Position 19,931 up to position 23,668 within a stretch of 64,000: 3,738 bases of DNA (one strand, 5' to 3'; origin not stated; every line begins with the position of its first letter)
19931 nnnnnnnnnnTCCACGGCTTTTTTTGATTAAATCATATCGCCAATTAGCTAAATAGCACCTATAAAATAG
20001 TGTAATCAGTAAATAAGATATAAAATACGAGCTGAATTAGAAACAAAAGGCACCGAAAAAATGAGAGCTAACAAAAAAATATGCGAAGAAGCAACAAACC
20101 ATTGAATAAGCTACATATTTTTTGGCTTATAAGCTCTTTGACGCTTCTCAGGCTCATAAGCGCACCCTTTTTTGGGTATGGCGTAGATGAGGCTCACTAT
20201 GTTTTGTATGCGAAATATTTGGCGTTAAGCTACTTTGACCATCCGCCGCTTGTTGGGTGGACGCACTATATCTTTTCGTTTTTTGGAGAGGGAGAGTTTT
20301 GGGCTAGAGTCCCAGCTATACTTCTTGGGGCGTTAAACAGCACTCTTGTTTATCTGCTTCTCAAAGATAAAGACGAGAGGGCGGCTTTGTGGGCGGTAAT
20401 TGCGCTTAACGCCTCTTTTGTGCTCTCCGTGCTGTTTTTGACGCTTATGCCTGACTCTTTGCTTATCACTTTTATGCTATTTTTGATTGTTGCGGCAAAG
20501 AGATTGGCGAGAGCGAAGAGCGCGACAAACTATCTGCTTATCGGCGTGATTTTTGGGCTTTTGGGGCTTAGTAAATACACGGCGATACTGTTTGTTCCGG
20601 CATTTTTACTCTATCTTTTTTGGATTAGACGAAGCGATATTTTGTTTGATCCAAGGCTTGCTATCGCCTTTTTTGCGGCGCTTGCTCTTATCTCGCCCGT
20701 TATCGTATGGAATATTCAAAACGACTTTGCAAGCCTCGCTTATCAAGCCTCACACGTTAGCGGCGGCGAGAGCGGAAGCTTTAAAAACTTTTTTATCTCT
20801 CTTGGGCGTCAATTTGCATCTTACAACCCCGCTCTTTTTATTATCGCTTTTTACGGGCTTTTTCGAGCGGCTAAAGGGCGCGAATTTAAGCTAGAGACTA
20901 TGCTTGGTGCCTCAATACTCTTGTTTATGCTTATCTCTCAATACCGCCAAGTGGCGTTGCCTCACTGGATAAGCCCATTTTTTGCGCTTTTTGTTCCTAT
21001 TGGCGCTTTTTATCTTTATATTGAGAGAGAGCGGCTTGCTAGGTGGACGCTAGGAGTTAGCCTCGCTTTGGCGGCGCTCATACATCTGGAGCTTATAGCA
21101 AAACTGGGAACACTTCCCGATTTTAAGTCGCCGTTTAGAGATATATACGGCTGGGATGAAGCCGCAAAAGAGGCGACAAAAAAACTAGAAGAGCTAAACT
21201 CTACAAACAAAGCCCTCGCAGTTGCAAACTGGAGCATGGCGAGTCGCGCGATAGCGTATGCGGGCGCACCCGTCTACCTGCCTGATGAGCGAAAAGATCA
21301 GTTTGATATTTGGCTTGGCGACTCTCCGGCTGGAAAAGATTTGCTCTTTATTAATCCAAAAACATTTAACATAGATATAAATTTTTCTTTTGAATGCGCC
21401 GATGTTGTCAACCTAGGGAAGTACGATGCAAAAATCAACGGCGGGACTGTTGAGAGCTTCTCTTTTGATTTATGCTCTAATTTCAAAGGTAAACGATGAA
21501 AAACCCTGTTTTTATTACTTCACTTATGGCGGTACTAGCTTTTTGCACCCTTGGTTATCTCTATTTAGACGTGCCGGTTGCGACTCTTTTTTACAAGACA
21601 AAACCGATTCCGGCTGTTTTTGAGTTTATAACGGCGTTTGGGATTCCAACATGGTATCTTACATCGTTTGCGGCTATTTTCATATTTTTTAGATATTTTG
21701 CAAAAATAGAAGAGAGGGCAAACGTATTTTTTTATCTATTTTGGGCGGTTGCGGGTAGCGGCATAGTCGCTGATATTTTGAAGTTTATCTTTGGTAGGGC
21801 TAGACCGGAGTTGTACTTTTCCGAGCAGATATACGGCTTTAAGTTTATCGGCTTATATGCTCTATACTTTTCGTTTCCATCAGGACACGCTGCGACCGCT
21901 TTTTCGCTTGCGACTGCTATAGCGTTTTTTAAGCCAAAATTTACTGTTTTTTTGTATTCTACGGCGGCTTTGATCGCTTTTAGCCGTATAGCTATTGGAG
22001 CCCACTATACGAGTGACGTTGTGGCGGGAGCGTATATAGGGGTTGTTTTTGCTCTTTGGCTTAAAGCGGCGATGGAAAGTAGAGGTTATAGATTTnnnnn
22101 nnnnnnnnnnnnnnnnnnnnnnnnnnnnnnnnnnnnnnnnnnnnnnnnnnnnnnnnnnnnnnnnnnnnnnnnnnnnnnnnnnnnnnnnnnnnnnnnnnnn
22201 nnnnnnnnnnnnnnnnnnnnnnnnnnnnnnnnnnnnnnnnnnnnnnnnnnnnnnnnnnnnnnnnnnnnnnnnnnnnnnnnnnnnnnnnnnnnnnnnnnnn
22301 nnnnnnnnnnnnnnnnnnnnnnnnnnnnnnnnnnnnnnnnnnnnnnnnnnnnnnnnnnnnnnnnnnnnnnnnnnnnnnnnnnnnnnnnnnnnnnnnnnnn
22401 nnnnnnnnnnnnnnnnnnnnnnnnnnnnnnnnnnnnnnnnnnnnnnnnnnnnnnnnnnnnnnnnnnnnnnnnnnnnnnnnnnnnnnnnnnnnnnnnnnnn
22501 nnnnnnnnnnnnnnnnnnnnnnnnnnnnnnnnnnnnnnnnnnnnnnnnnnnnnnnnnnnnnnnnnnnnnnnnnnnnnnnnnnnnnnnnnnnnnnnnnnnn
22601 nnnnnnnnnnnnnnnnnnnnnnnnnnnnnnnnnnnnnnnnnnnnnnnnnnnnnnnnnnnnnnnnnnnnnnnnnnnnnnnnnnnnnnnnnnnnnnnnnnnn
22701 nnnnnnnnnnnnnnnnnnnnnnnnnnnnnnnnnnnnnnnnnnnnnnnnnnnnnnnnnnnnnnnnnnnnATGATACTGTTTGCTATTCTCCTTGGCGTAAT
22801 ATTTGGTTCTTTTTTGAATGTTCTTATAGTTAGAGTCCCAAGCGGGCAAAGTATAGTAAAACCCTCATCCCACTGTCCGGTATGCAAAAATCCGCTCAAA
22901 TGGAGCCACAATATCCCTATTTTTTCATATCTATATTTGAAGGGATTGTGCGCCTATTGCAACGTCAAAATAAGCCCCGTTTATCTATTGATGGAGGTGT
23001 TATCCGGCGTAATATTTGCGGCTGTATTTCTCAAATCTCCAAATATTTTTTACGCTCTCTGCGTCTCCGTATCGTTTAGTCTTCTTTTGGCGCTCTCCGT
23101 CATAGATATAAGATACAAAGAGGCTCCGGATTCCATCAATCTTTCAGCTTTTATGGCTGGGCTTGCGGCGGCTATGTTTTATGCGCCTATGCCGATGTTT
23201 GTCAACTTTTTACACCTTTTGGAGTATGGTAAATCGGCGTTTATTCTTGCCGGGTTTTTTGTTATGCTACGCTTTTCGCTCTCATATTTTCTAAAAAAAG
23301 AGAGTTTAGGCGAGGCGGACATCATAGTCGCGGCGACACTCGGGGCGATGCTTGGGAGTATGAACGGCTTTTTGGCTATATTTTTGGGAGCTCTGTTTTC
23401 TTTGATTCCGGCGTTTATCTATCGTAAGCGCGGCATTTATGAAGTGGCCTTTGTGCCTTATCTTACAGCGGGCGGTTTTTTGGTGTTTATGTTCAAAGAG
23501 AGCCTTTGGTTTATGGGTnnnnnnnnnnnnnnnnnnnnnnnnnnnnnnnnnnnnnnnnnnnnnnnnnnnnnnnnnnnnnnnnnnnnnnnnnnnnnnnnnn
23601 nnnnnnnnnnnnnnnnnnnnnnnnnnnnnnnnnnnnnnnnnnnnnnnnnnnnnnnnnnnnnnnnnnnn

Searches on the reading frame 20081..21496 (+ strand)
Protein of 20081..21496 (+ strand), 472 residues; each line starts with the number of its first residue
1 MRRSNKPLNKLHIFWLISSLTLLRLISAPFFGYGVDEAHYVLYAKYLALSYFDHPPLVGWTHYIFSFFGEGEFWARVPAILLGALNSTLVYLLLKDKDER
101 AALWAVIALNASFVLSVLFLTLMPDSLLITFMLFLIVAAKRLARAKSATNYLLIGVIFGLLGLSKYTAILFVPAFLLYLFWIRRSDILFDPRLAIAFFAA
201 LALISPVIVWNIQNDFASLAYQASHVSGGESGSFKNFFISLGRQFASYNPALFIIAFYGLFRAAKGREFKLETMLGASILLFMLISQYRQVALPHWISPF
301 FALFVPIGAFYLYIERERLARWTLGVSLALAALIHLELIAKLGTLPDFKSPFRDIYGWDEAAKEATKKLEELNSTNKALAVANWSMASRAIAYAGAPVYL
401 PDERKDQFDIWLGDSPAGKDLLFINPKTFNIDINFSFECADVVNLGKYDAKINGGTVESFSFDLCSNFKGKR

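Call 88: search_protein_families(library=pfam, proteins=[window:20081-21496:+], max_evalue=0.00001)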
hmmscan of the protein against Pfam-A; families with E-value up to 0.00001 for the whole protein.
window:20081-21496:+ (472 aa): 2 families
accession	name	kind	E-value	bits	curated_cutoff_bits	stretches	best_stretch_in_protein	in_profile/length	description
PF13231.12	PMT_2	-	4.7e-24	85.9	26.1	1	53-210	1-160/160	Dolichyl-phosphate-mannose-protein mannosyltransferase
PF02366.24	PMT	-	9.2e-06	25.8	22.7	1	47-182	55-199/245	Dolichyl-phosphate-mannose-protein mannosyltransferase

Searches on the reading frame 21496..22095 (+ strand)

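Call 88: search_protein_families(library=pfam, proteins=[window:21496-22095:+], max_evalue=0.00001)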
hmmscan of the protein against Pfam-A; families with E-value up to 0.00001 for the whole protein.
window:21496-22095:+ (200 aa): 3 families
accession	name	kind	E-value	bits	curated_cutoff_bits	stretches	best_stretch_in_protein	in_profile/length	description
PF01569.27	PAP2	-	8e-25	87.5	27.2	1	79-194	3-126/130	PAP2 superfamily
PF14378.12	PAP2_3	-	9.6e-08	32.5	27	1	119-186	119-188/190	PAP2 superfamily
PF14360.12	PAP2_C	-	4.2e-06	27.7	27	1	129-188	8-70/74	PAP2 superfamily C-terminal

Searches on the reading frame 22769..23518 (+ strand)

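Call 88: search_protein_families(library=pfam, proteins=[window:22769-23518:+], max_evalue=0.00001)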
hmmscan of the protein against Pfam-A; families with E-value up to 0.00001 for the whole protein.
window:22769-23518:+ (250 aa): 2 families
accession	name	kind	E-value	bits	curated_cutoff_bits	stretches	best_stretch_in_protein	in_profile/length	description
PF06750.18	A24_N_bact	-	6.3e-32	109.9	23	1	7-89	1-83/84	Bacterial Peptidase A24 N-terminal domain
PF01478.23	Peptidase_A24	-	1.3e-11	45.3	26.5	1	102-213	3-101/104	Type IV leader peptidase family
